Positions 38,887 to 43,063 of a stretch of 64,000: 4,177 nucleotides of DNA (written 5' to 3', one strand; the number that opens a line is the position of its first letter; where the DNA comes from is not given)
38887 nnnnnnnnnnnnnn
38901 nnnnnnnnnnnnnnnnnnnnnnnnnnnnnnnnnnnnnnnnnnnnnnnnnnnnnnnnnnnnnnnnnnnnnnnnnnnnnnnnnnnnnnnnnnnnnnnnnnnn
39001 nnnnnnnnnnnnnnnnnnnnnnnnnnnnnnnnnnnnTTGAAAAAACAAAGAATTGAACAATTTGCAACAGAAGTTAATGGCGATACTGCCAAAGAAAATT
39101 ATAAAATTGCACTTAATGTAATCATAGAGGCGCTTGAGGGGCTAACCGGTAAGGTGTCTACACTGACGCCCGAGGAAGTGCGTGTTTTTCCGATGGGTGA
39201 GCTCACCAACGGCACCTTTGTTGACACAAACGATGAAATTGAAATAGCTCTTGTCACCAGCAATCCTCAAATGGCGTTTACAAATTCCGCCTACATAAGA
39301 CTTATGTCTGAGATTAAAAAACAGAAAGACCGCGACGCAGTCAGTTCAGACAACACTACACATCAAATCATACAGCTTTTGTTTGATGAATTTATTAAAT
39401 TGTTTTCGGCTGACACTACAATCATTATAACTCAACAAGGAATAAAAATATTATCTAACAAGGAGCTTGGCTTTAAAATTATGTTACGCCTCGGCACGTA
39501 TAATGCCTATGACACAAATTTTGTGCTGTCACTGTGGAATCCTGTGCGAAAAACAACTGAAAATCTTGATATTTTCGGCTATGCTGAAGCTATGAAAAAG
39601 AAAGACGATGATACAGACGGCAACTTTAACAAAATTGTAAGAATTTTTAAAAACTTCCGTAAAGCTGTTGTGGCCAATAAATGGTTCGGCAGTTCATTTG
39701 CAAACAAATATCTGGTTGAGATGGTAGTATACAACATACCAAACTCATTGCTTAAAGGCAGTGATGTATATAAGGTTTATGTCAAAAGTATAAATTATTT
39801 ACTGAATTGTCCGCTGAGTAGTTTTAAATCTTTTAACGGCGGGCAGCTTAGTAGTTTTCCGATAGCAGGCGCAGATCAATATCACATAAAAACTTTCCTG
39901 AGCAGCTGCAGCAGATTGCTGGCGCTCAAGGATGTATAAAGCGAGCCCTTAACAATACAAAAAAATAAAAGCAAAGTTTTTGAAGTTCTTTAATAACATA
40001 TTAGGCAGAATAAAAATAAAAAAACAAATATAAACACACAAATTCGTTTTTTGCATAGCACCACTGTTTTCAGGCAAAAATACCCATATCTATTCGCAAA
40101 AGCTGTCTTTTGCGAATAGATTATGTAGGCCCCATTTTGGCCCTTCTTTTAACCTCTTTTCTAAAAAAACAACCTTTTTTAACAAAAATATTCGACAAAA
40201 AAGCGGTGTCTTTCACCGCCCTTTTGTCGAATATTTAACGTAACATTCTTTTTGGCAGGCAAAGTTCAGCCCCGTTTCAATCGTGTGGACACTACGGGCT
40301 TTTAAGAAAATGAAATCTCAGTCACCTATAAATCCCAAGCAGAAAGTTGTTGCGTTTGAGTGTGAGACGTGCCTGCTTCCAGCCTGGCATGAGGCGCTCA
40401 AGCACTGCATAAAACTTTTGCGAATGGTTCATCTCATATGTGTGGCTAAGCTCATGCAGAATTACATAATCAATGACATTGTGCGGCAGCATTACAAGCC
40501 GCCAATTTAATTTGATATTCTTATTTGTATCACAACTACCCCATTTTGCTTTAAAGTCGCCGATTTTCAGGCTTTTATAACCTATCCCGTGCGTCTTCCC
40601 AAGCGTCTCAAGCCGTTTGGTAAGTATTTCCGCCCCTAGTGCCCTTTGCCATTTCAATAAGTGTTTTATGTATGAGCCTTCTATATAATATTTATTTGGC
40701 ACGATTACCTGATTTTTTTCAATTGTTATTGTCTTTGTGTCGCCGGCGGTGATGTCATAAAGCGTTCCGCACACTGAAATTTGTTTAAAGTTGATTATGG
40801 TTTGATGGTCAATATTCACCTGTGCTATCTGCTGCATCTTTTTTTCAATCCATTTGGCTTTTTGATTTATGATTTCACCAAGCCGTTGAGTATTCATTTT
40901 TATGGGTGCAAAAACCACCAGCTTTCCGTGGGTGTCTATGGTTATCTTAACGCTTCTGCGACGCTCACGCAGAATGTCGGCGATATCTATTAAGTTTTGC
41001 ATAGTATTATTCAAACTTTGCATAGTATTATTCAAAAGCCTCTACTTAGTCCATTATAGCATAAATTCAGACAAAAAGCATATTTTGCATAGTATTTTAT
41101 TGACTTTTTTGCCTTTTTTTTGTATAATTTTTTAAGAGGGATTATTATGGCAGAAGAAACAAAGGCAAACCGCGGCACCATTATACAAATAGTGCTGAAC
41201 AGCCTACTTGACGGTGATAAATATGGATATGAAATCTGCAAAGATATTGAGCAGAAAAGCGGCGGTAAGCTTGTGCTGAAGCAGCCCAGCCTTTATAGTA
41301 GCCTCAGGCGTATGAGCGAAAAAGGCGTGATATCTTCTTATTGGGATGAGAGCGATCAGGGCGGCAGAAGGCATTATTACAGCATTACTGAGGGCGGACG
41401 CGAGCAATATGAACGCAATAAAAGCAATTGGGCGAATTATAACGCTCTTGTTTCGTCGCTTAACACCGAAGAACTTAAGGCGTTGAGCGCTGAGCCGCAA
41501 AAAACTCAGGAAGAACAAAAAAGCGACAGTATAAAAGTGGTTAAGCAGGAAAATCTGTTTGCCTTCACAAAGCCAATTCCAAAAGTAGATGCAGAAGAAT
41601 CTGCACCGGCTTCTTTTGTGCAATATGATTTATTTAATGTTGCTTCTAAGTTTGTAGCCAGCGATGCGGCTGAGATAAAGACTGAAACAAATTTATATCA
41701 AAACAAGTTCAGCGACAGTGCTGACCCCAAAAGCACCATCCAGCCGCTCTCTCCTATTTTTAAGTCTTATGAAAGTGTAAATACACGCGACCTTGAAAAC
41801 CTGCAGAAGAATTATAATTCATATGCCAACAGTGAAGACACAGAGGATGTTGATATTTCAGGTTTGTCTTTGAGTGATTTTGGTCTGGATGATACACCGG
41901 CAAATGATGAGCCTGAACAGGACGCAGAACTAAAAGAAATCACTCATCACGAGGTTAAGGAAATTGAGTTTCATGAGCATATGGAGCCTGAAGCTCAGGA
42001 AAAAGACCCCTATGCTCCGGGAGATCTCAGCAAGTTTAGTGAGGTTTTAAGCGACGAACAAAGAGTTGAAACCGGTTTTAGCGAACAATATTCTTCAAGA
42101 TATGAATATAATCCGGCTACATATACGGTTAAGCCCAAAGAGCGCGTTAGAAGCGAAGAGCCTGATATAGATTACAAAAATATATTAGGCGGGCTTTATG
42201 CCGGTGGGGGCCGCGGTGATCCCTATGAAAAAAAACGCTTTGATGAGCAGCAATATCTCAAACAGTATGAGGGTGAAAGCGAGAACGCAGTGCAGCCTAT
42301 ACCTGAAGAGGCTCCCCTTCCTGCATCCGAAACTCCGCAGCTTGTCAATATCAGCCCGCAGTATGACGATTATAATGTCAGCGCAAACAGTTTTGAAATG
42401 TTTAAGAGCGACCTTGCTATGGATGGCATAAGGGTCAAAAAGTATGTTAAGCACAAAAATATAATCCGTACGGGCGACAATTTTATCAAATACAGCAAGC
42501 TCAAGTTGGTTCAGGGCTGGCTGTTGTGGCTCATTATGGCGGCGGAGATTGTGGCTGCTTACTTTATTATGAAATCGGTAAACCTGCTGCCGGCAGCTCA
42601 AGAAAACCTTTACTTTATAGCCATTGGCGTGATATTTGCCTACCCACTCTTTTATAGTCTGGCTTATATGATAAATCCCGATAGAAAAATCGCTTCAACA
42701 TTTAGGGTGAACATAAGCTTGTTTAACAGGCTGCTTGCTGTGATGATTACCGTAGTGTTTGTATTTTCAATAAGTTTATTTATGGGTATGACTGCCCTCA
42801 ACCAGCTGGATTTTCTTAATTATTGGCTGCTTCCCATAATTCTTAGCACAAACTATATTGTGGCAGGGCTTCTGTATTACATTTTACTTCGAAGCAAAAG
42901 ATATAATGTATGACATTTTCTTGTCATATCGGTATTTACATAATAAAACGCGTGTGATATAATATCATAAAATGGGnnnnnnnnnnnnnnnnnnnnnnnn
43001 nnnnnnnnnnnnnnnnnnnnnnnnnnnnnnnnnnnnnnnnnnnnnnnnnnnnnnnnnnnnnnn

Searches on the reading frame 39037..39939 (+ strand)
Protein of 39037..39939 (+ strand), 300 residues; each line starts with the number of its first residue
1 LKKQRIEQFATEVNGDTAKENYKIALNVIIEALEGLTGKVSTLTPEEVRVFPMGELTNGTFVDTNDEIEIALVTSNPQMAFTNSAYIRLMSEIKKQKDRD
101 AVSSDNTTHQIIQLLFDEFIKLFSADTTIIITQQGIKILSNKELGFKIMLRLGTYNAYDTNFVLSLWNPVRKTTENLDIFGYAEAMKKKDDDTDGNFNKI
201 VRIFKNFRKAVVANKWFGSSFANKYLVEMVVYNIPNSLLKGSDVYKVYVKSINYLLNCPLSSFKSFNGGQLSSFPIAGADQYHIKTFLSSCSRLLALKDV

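Call 8: search_protein_families(library=pfam, proteins=[window:39037-39939:+])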
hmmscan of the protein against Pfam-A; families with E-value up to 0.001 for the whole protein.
window:39037-39939:+ (300 aa): 0 families

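Call 81: search_protein_families(library=padloc, proteins=[window:39037-39939:+], max_evalue=0.01)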
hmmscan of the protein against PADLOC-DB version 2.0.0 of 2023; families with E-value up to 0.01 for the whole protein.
window:39037-39939:+ (300 aa): 8 families
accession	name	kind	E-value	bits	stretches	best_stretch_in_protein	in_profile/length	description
PDLC00788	Cyclase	-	1.4e-15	55.6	1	184-268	182-266/297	oligonucleotide-cyclase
PDLC00801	Cyclase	-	5e-13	46.8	1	6-257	9-249/295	oligonucleotide-cyclase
PDLC00789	Cyclase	-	1.2e-08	32.8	1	188-255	152-215/261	oligonucleotide-cyclase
PDLC00794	Cyclase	-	1.8e-08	32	1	187-256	181-248/297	oligonucleotide-cyclase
PDLC00784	Cyclase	-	0.001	16.4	1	183-248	230-290/351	oligonucleotide-cyclase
PDLC00787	Cyclase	-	0.0017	15.8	1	168-209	143-184/333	oligonucleotide-cyclase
PDLC00807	Cyclase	-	0.0019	15.4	1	180-244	207-266/342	oligonucleotide-cyclase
PDLC00772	Cyclase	-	0.0053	13.7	0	171-247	219-292/375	oligonucleotide-cyclase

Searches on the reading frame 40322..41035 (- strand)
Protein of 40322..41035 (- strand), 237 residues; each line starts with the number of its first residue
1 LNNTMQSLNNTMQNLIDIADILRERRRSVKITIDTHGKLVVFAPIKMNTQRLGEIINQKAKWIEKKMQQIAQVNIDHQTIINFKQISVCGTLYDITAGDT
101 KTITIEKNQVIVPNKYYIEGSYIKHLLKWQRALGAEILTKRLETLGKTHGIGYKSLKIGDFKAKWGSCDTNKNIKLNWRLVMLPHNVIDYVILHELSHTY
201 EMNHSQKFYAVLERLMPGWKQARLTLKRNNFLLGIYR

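Call 8: search_protein_families(library=pfam, proteins=[window:40322-41035:-])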
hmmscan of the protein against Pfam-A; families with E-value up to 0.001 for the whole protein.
window:40322-41035:- (237 aa): 2 families
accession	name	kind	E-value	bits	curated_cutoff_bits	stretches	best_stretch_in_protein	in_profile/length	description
PF01863.23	YgjP-like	-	4.9e-50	170.8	26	1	27-229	1-207/207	YgjP-like, metallopeptidase domain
PF08325.16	WLM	-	0.00014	22.4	26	1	183-217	78-112/190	WLM domain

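Call 81: search_protein_families(library=padloc, proteins=[window:40322-41035:-], max_evalue=0.01)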
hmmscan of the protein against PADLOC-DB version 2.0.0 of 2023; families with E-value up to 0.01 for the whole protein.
window:40322-41035:- (237 aa): 0 families

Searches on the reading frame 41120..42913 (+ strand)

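Call 8: search_protein_families(library=pfam, proteins=[window:41120-42913:+])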
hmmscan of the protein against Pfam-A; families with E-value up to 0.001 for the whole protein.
window:41120-42913:+ (597 aa): 1 family
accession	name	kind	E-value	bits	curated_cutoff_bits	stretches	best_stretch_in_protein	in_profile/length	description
PF03551.20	PadR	-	5.9e-18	65.1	27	1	25-98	1-74/75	Transcriptional regulator PadR-like family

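Call 81: search_protein_families(library=padloc, proteins=[window:41120-42913:+], max_evalue=0.01)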
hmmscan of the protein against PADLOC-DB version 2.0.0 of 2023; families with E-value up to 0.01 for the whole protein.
window:41120-42913:+ (597 aa): 0 families
